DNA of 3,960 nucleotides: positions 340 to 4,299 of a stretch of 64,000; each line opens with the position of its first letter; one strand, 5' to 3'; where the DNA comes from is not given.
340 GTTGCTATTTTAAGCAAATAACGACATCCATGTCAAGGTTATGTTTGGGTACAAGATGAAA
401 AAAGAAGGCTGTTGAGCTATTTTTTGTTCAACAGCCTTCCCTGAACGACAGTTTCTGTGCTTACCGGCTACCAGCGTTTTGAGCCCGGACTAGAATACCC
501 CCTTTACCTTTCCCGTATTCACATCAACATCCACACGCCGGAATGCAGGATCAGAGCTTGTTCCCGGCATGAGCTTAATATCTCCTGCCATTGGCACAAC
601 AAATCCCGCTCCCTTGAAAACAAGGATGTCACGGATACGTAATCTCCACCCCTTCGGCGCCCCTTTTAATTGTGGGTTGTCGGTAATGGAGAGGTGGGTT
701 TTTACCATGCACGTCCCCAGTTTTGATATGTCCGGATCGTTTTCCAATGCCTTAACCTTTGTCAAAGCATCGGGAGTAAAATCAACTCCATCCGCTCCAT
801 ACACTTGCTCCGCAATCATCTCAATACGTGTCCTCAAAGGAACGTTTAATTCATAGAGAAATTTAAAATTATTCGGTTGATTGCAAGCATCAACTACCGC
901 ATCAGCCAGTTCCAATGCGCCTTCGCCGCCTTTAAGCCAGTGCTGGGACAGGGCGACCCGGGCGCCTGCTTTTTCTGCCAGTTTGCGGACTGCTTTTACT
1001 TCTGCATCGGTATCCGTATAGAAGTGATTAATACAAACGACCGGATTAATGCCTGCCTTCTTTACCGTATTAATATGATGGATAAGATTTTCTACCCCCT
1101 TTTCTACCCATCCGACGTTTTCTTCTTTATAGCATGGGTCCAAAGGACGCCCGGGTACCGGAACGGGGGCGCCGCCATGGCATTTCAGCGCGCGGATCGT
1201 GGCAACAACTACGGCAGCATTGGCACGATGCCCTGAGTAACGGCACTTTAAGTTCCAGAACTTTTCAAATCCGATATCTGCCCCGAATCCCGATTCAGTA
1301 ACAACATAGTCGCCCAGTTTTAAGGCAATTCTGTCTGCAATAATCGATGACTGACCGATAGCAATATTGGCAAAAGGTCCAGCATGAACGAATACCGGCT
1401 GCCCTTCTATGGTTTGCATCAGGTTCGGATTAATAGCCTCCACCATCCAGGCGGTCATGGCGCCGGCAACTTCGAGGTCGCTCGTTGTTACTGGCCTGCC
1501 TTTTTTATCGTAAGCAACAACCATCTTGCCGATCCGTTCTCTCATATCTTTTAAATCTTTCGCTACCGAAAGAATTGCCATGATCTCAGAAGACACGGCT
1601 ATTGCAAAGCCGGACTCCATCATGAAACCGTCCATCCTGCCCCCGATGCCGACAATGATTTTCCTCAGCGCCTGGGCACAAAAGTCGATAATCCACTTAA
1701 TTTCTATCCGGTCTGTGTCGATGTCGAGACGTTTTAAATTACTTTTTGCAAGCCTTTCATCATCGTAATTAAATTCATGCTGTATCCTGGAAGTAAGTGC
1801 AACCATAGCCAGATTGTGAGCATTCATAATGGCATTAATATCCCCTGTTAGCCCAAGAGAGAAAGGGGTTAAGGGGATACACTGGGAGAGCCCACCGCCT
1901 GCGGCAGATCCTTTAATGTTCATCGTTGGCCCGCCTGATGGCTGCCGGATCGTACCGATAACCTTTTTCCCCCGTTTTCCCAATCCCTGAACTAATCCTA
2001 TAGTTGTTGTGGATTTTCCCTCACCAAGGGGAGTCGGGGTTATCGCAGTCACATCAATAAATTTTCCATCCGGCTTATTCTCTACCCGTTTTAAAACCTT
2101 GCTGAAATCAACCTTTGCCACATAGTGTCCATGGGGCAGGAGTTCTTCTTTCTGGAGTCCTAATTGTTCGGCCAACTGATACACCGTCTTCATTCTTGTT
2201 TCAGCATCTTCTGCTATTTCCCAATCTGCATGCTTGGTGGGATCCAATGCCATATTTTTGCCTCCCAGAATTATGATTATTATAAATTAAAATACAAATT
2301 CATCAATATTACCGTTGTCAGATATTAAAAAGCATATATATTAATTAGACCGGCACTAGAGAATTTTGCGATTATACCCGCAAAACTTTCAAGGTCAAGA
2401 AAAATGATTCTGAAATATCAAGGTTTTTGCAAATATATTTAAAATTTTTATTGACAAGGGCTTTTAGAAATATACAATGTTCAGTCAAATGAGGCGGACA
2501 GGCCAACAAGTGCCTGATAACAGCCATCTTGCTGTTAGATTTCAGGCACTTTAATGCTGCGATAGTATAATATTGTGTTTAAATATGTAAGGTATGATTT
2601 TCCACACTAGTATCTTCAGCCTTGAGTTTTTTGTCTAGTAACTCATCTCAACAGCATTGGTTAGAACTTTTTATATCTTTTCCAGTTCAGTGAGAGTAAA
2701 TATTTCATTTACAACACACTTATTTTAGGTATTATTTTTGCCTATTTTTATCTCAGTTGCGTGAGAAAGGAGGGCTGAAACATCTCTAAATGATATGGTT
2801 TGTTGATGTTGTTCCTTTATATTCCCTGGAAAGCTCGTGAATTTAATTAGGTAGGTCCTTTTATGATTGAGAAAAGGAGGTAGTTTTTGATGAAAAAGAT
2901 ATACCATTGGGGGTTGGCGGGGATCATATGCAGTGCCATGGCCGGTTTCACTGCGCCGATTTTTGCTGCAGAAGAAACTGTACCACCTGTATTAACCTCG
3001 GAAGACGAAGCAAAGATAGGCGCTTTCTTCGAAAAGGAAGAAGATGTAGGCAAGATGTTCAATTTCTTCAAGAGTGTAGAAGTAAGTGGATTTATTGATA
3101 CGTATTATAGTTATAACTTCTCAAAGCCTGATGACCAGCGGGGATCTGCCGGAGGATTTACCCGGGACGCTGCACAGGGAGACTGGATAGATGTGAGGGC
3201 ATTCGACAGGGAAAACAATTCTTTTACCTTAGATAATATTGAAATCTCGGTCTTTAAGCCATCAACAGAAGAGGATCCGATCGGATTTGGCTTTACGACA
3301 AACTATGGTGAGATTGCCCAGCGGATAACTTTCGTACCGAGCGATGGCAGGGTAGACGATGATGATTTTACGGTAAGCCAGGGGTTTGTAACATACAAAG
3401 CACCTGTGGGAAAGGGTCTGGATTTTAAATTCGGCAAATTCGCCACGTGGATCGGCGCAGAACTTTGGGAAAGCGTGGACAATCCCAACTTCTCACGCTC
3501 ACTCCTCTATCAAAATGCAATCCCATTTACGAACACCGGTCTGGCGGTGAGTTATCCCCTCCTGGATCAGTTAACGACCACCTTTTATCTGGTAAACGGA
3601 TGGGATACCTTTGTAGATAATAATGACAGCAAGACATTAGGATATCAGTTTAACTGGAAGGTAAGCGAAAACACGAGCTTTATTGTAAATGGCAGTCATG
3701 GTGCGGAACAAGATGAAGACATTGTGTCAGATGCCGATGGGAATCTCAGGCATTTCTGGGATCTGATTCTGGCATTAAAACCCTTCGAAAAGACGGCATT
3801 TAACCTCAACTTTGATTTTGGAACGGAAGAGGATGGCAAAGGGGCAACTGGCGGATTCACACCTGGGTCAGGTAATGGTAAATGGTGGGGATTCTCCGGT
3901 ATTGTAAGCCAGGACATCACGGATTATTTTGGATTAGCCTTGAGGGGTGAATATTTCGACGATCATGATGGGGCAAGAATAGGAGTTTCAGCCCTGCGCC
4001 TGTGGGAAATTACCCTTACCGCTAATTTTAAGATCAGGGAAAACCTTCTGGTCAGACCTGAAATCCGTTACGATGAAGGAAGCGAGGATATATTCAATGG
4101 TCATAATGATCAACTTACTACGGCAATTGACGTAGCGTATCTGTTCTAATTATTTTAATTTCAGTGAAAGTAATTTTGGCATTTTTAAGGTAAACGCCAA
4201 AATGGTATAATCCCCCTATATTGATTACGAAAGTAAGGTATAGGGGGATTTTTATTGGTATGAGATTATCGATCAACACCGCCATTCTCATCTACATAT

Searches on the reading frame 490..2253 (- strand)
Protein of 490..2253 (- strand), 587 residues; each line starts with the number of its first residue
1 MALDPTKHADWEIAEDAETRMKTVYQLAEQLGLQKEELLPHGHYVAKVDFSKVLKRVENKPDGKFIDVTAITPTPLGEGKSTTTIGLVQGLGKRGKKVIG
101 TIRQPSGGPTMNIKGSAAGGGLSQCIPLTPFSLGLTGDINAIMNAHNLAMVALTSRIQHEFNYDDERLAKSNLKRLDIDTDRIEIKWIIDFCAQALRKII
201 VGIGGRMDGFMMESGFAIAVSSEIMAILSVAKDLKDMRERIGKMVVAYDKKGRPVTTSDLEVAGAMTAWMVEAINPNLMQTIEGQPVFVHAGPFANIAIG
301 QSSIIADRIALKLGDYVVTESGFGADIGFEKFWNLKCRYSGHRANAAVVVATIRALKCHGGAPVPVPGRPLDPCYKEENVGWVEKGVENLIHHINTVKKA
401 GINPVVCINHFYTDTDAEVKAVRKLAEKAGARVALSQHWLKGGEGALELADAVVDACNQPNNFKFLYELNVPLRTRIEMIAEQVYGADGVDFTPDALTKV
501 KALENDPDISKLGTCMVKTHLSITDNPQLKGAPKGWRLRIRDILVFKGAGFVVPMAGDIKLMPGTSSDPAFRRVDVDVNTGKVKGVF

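Call 34: search_protein_families(library=pfam, proteins=[window:490-2253:-], max_evalue=0.001)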
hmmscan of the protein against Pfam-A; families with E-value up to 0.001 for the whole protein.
window:490-2253:- (587 aa): 1 family
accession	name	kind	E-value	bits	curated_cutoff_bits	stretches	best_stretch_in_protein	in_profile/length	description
PF01268.25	FTHFS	-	3e-231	768.9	27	1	9-587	2-556/556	Formate--tetrahydrofolate ligase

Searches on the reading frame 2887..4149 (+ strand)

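Call 34: search_protein_families(library=pfam, proteins=[window:2887-4149:+], max_evalue=0.001)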
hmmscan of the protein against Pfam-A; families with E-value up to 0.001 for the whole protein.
window:2887-4149:+ (420 aa): 1 family
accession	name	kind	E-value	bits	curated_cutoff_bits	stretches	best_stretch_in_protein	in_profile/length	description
PF07642.17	BBP2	-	1.3e-73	248.6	26.2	1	64-420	2-339/339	Putative beta-barrel porin-2, OmpL-like. bbp2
